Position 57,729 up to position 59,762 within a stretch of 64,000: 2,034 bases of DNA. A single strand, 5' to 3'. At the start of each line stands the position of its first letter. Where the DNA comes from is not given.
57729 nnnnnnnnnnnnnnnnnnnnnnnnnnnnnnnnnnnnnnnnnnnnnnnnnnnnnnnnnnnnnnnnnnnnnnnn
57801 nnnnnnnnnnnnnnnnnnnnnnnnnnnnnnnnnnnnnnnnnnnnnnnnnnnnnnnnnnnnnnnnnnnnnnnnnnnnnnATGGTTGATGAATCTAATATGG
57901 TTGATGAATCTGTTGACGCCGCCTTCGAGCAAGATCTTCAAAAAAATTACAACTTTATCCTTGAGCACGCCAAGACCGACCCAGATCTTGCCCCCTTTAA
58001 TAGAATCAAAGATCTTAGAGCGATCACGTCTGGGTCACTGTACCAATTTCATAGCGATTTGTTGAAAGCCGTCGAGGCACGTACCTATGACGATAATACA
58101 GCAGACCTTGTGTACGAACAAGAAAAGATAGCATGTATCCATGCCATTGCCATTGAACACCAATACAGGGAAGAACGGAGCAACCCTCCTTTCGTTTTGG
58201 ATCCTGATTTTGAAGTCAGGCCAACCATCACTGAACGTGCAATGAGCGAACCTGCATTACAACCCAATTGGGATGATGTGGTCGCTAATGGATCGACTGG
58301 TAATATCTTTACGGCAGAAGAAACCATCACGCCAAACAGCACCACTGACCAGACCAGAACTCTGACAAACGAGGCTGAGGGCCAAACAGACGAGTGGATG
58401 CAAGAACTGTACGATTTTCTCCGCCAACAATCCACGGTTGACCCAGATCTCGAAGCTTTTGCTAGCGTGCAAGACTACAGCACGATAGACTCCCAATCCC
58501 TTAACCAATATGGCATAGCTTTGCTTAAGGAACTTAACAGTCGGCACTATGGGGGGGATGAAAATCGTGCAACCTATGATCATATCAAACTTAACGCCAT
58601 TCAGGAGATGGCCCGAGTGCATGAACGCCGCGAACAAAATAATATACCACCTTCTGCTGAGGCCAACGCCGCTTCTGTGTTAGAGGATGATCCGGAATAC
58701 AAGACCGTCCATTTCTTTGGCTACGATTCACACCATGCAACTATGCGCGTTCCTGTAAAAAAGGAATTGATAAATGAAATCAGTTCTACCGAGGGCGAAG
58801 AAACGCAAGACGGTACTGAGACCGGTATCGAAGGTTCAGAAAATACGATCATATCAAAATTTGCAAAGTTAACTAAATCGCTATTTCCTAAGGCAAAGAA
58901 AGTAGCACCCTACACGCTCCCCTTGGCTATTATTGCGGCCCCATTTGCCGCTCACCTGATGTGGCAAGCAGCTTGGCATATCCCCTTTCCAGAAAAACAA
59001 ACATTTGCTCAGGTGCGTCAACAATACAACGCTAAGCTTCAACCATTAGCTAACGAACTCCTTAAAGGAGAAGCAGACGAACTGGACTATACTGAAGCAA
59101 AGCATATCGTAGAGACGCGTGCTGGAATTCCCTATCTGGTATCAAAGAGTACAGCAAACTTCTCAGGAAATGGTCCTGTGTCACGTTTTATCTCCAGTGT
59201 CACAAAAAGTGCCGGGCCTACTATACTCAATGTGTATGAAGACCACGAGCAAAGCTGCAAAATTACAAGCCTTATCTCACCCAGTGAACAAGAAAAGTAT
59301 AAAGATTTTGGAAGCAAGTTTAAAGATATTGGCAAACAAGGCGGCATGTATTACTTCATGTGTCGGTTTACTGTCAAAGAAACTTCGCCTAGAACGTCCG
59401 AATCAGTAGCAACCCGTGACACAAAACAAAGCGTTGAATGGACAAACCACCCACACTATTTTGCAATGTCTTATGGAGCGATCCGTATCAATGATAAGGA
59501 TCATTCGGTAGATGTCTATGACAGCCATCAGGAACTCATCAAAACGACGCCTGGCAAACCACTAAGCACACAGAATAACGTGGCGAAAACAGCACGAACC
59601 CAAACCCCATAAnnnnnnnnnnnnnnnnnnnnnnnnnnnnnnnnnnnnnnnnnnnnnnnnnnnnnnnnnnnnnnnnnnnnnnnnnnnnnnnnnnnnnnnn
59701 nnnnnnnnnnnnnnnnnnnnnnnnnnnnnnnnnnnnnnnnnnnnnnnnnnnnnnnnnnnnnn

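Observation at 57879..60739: Tandem paralogous orphan membrane proteins built from a triplicated ~85-aa DPDL module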

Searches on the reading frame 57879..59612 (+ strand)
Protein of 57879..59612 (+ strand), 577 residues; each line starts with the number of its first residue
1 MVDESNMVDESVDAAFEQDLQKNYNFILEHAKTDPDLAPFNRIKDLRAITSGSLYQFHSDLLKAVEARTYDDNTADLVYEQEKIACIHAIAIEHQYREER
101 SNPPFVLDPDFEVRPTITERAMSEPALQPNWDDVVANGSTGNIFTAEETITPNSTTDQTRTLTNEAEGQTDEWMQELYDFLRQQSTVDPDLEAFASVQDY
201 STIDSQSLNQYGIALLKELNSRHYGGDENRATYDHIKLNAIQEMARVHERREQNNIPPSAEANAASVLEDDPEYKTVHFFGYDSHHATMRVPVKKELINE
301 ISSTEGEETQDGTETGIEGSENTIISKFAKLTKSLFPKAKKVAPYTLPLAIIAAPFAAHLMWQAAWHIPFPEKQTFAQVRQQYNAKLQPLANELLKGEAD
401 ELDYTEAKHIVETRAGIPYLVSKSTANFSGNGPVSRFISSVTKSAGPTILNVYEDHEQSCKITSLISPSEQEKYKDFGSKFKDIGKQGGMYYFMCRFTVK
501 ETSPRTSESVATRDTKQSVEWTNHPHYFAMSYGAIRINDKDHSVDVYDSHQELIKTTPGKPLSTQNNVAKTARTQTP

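Call 4: search_protein_families(library=pfam, proteins=[window:57879-59609:+], max_evalue=1)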
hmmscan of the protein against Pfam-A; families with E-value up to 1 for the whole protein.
window:57879-59609:+ (577 aa): 1 family
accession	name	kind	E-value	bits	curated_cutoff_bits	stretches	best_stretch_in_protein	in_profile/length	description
PF19730.4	DUF6221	-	0.072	14.2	27.6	1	241-367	51-121/122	Family of unknown function (DUF6221)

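Call 5: search_protein_families(library=ncbifam, proteins=[window:57879-59609:+], max_evalue=1)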
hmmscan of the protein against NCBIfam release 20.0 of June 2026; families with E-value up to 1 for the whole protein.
window:57879-59609:+ (577 aa): 1 family
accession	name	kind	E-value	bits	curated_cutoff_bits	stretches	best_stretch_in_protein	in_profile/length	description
NF009313.0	PRK12674.1-1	equivalog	0.075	12.9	151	1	349-390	76-117/140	Na+/H+ antiporter subunit G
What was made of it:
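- On Anti-sigma factor (RseA/RskA/zf-HC2 type): No Pfam or NCBIfam match (calls 4, 5)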

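Call 7: find_homologous_proteins(query=window:57879-59609:+, max_evalue=0.001)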
Query window:57879-59609:+ (577 aa): 1 proteins with E <= 0.001 among 8000 candidates.
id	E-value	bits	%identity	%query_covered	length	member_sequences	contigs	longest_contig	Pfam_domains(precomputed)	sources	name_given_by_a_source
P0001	0.0e+0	1309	100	100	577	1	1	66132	-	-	-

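Call 9: find_related_loci(query=window:57879-59609:+, collection=genome_contigs, flank=10000)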
Query window:57879-59609:+ (577 aa) in genome_contigs; peptide patterns used: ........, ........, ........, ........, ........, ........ (x = any residue, [..] = any of these).
130 stretches matched a pattern, but none encodes a relative of the query by tblastn (E <= 1e-3).
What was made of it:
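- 58977..59609 (+): p1 C-terminal domain (~211 aa, 2 Cys), with no detectable relative anywhere. No hits in the whole-protein searches (calls 7, 9).
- Tried and rejected: A genome_contigs scan with p1 found nothing (call 9).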

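Call 24: find_encoding_contigs(protein=window:57879-59612:+, flank=10000, max_places=6)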
Protein window:57879-59612:+ (577 aa): 1 contig read that carries it; 1 place shown.
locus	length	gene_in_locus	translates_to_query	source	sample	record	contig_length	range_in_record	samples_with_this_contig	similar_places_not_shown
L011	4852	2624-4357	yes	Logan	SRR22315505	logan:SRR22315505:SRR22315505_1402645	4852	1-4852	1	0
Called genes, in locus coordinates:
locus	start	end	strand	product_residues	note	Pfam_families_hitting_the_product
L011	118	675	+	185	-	PF05951:Peptidase_M15_2, PF08291:Peptidase_M15_3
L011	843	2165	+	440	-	PF00675:Peptidase_M16, PF05193:Peptidase_M16_C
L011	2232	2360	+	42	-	-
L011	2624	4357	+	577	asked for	-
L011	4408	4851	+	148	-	?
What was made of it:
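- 57879..59612 (+): p1, 577 aa: module 1, acidic linker, module 2, ~80-aa linker, TM helix, ~210-aa C-domain of its own type. The identical protein is also on an independent Logan assembly contig (L011, call 24).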

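Call 35: search_protein_families(library=phrogs, proteins=[window:57879-59609:+], max_evalue=1)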
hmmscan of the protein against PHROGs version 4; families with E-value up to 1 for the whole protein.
window:57879-59609:+ (577 aa): 1 family
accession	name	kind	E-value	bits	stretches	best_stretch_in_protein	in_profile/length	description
phrog_34906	-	other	0.061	14.1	1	321-388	47-112/179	DNA methyltransferase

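Call 36: search_protein_families(library=padloc, proteins=[window:57879-59609:+], max_evalue=1)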
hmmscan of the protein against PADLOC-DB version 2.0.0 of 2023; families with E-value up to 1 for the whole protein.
window:57879-59609:+ (577 aa): 1 family
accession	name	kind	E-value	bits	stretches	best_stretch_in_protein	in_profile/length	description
PDLC00231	KwaB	-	0.033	11.7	1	13-94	103-186/305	DUF4868 domain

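Call 38: predict_structure(protein=window:57879-59609:+)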
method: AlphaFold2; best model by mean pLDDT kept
length: 577 residues; sequences in the alignment: 1
mean_pLDDT: 34.9   pTM: 0.21
mean pLDDT of the five models: 34.9, 31.8, 31.6, 29.9, 29.2
residues with pLDDT >= 90: 0; 70-90: 0; 50-70: 16; < 50: 561
segments of 3 or more residues with pLDDT < 50: 1-20, 33-37, 42-178, 183-577
pLDDT, mean of each block of 10 residues (from residue 1): 36 44 55 49 42 42 43 37 38 36 28 25 27 30 27 30 30 45 45 43 41 39 37 33 34 34 33 41 31 43 37 35 39 39 32 37 37 41 44 38 34 29 27 31 29 27 28 34 32 28 28 26 25 33 35 27 27 24
secondary structure, 60 per line:
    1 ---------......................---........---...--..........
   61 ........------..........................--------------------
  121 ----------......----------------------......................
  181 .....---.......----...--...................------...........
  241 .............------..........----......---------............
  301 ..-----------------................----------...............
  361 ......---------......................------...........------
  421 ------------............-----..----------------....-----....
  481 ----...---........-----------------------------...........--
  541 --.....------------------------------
elements in order: H10-31 H35-42 H51-68 H75-100 H131-136 H159-185 H189-195 H205-223 H230-253 H260-269 E274-279 E289-294 H295-302 H320-335 H346-366 H376-397 H404-414 H433-444 H468-471 H477-480 E491-498 E528-538 E543-547
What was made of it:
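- Tried and rejected: A single-sequence AF2 model of p1 was unusable, at pLDDT 35 (call 38).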

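Call 88: list_cluster_members(proteins=[P0001, P0002, P0003, P0004])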
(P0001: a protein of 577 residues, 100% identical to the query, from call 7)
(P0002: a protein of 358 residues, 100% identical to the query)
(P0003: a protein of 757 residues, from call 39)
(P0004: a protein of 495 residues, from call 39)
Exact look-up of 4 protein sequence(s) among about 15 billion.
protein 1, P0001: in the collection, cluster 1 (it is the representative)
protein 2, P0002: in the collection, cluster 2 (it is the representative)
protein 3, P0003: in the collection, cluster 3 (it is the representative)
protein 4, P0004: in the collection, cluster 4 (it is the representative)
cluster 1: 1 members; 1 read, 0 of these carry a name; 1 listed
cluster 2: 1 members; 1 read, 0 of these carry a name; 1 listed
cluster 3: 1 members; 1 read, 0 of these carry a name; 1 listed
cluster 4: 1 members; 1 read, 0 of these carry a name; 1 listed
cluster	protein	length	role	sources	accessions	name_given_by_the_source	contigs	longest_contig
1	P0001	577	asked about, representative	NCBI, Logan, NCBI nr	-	-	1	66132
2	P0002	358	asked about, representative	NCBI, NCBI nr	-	-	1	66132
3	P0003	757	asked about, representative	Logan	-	-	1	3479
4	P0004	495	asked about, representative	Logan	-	-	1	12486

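Call 92: search_dna_similar(query=window:57879-59609:+, collection=plasmids, mode=protein, max_evalue=0.01, max_rows=5)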
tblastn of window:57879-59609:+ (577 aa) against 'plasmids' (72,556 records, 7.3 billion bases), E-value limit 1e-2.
No match.

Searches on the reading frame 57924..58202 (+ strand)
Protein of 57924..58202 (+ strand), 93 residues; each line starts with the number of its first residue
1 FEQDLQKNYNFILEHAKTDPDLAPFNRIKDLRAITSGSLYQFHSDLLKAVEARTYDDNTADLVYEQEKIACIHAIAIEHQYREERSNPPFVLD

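Call 37: search_solved_structures(query=A2, max_evalue=10)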
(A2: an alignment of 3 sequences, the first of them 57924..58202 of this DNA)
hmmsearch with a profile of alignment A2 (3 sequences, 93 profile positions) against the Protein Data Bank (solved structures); distinct sequences matched with E-value up to 10: 3.
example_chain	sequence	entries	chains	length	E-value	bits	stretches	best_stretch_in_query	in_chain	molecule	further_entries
1ku9_A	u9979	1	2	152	1.2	12.7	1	23-81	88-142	hypothetical protein MJ223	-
5jjo_A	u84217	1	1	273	1.2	12.6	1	2-30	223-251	Uncharacterized protein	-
8snb_4T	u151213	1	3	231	5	10.7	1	41-90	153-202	Cilia- and flagella-associated protein 97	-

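Call 39: search_protein_representatives(alignment_id=A2)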
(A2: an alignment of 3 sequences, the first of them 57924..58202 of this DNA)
Query: 3 sequences, 93 profile positions. Proteins with E-value up to 0.001 (for the whole library): 4; up to 1e-10: 4; up to 1e-30: 2. The best 4 are listed.
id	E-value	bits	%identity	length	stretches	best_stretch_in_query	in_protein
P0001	8.6e-83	288.8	-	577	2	2-93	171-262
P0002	1.5e-33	131.0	-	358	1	1-93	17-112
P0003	1.3e-18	83.1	-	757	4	5-88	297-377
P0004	6.8e-17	77.6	-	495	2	3-84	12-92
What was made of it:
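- Only 4 family members exist among 1.84e9 representatives (call 39), each a singleton cluster (call 88).
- Checked: 'Orphan' is nearly right: two relatives exist among 1.84e9 cluster representatives (call 39).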

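Call 41: find_encoding_contigs(protein=P0003, flank=10000)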
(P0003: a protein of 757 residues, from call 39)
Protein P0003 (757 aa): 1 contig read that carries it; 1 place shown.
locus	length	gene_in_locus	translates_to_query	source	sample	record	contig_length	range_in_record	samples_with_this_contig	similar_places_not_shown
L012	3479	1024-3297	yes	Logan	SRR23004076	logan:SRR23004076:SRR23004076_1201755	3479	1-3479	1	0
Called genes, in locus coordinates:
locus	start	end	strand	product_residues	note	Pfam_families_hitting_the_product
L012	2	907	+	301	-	?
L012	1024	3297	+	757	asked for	-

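Call 42: find_encoding_contigs(protein=P0004, flank=10000)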
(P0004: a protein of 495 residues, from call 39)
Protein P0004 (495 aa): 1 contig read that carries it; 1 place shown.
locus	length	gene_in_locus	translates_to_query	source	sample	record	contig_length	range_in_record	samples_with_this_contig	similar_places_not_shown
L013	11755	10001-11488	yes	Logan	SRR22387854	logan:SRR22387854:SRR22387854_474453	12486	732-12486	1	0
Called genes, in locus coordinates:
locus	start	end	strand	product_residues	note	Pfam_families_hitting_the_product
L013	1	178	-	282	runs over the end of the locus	PF00459:Inositol_P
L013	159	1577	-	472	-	PF13167:GTP-bdg_N, PF16360:GTP-bdg_M, PF00009:GTP_EFTU (faint), PF01926:MMR_HSR1, PF19275:HflX_C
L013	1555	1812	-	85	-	PF17209:Hfq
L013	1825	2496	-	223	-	PF00702:Hydrolase, PF12710:HAD, PF13419:HAD_2, PF13242:Hydrolase_like (weak)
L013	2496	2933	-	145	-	PF10604:Polyketide_cyc2, PF03364:Polyketide_cyc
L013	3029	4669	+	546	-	PF20142:Scaffold, PF01471:PG_binding_1, PF03734:YkuD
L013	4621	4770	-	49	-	-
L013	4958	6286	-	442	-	PF21799:MurD-like_N (weak), PF08245:Mur_ligase_M, PF02875:Mur_ligase_C (weak)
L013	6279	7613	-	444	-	PF26299:MurL_N, PF26298:MurL_epimerase_C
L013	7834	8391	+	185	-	PF05951:Peptidase_M15_2, PF08291:Peptidase_M15_3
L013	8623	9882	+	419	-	PF00675:Peptidase_M16, PF05193:Peptidase_M16_C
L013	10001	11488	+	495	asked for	-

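Call 59: find_related_loci(query=A6, collection=viral_contigs, flank=5000)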
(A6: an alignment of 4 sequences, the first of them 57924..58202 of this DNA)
Query A6 (93 aa) in viral_contigs; peptide patterns used: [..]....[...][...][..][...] (x = any residue, [..] = any of these).
52 stretches matched a pattern, but none encodes a relative of the query by tblastn (E <= 1e-3).

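Call 65: search_protein_families(library=pfam, proteins=[P0003, P0004], max_evalue=0.1)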
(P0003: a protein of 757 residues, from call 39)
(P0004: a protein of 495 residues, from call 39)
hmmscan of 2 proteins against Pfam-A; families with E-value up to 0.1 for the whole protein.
P0003 (757 aa): 0 families

P0004 (495 aa): 0 families

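Call 83: search_solved_structures(query=A5, max_evalue=10)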
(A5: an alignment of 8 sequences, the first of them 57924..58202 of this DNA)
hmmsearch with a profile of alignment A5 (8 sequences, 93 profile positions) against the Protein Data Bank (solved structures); distinct sequences matched with E-value up to 10: 3.
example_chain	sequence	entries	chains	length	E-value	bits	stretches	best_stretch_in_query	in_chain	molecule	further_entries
5ojc_A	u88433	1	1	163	0.36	14.2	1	23-84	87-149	Myoglobin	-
7slh_A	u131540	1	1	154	1.1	12.7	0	33-75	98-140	Myoglobin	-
8snb_4T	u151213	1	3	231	1.4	12.3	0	42-91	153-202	Cilia- and flagella-associated protein 97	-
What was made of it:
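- On Known helical repeat classes (TPR, Sel1, HEAT, ankyrin, spectrin): PDB profile searches with 3- and 8-module alignments had best E of 0.36-1.2 (calls 37, 83).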

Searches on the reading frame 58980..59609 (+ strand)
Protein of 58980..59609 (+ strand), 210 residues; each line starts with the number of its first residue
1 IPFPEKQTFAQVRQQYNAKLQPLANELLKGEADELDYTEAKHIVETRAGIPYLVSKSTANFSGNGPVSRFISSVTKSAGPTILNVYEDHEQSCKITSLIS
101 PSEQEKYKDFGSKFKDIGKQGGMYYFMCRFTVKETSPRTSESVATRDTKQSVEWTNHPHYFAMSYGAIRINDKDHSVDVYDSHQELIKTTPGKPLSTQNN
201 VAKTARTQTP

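Call 85: search_solved_structures(query=window:58980-59609:+, max_evalue=10)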
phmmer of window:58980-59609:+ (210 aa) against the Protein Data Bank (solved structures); distinct sequences matched with E-value up to 10: 1.
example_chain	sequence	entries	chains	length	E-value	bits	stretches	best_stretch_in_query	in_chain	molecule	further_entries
2h7f_X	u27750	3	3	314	1.1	12.5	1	82-168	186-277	DNA topoisomerase 1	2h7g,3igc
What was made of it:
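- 58977..59609 (+): No PDB sequence hit (call 85).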
